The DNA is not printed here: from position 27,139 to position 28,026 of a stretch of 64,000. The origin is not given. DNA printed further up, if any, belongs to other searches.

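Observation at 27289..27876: Small helical partner ORF tightly coupled to the STAND gene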

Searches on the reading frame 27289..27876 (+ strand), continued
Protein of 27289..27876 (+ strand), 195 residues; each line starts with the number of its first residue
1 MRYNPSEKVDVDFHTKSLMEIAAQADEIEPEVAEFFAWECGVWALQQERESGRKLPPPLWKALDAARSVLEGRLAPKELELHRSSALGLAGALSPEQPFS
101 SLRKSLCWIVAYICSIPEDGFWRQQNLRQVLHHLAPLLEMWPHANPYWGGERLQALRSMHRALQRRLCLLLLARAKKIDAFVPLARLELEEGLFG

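Call 71: find_encoding_contigs(protein=P0098, flank=6000, max_places=3)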
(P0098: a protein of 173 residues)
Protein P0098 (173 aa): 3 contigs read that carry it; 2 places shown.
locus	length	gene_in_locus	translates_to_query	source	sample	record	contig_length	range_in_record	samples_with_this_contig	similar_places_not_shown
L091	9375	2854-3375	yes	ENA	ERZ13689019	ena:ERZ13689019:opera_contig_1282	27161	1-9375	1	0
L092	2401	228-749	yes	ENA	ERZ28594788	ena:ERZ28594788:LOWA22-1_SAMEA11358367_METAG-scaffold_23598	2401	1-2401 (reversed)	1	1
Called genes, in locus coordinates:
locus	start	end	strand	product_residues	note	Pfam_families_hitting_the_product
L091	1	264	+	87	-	?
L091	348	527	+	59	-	-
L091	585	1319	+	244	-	PF13384:HTH_23 (faint), PF13936:HTH_38 (faint), PF00196:GerE (faint), PF13412:HTH_24 (faint), PF09339:HTH_IclR (faint)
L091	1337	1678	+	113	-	-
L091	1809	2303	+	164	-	PF21805:Imm5_like (weak)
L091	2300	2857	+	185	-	-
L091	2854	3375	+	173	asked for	-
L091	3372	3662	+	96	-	PF26096:DUF8033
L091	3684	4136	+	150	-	-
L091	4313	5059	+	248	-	-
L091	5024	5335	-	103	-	PF05016:ParE_toxin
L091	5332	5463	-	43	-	-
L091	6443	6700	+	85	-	-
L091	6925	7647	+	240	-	-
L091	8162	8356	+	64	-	-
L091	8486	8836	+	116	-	-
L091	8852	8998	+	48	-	-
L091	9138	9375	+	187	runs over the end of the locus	-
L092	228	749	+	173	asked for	-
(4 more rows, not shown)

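Call 82: search_solved_structures(query=A4, max_evalue=10, show_alignments=1)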
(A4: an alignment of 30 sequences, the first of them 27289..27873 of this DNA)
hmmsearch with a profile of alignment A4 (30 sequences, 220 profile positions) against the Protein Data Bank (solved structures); distinct sequences matched with E-value up to 10: 2.
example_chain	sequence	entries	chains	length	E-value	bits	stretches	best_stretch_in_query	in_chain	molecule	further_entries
9f5x_o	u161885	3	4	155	0.6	13.1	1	78-135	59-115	Putative NADH:ubiquinone oxidoreductase 17.8 kDa subunit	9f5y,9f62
2gri_A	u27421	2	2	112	1.2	12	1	61-105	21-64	NSP3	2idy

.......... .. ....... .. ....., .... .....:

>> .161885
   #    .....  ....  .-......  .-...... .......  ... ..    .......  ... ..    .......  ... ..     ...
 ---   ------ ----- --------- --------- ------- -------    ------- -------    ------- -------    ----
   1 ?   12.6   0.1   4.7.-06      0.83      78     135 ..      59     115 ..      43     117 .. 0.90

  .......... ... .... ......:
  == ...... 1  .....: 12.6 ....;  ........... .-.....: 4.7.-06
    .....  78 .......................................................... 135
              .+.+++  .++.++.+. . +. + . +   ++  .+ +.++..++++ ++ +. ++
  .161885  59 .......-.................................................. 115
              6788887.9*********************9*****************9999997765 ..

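Call 85: fold_search(model_id=the predicted structure, library=viral)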
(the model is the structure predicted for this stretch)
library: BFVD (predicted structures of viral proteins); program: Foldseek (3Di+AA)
matches with E <= 10: 167; with E <= 0.001: 0
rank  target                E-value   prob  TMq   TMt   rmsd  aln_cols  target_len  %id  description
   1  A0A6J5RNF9            1.0e-02  1.00  0.52  0.49   4.8       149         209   18  Imm-5-like domain-containing protein [uncultured Caudovirales phage]
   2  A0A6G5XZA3            1.8e-01  0.97  0.52  0.40   6.0       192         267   11  (no name in the UniProt tables at hand)
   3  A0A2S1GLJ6            2.0e-01  1.00  0.46  0.43   3.4       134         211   12  (no name in the UniProt tables at hand)
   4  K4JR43                4.9e-01  0.84  0.36  0.49   5.2       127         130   13  (no name in the UniProt tables at hand)
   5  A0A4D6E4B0            5.4e-01  0.35  0.23  0.24  14.5       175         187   12  (no name in the UniProt tables at hand)
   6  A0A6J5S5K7            5.4e-01  0.25  0.24  0.09  17.8       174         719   13  Bacteriophage/Gene transfer agent portal protein [uncultured Caudovirales phage]
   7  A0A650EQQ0            8.3e-01  0.85  0.44  0.51   4.8       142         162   10  (no name in the UniProt tables at hand)
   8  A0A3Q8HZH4            9.2e-01  0.60  0.36  0.44   5.0       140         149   12  (no name in the UniProt tables at hand)
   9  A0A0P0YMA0            9.7e-01  0.10  0.19  0.20  22.7       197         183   18  (no name in the UniProt tables at hand)
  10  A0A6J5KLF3            1.2e+00  0.10  0.22  0.06  22.3       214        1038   13  Uncharacterized protein [uncultured Caudovirales phage]
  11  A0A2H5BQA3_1          1.2e+00  0.06  0.16  0.04  22.1       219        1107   12  MJ0042 family finger-like protein [Vibrio phage Vp_R1]
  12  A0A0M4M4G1            1.3e+00  0.15  0.26  0.26  14.0       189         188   11  F12 [Felid gammaherpesvirus 1]
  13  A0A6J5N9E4            1.4e+00  0.30  0.32  0.33  17.9       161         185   14  Uncharacterized protein [uncultured Caudovirales phage]
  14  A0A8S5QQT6            1.7e+00  0.11  0.24  0.18  21.2       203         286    8  Uncharacterized protein [Siphoviridae sp. ct6oU4]
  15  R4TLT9                1.9e+00  0.15  0.26  0.08  17.9       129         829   17  Portal protein [Halorubrum tailed virus 4]
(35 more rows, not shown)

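Call 94: find_related_loci(query=A6, collection=metagenome_contigs, flank=6000)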
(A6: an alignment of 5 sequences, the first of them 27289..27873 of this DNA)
Query A6 (195 aa) in metagenome_contigs; peptide patterns used: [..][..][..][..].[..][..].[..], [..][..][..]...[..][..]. (x = any residue, [..] = any of these).
112 stretches matched a pattern; 1 encode a relative of the query (tblastn E <= 1e-3); 1 distinct loci.
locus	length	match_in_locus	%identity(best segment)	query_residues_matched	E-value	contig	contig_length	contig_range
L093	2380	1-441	61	48-194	3e-58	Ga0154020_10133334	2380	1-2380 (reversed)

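Call 95: find_related_loci(query=A6, collection=viral_contigs, flank=6000)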
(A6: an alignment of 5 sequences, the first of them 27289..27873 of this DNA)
Query A6 (195 aa) in viral_contigs; peptide patterns used: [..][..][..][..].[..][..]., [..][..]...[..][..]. (x = any residue, [..] = any of these).
30 stretches matched a pattern, but none encodes a relative of the query by tblastn (E <= 1e-3).
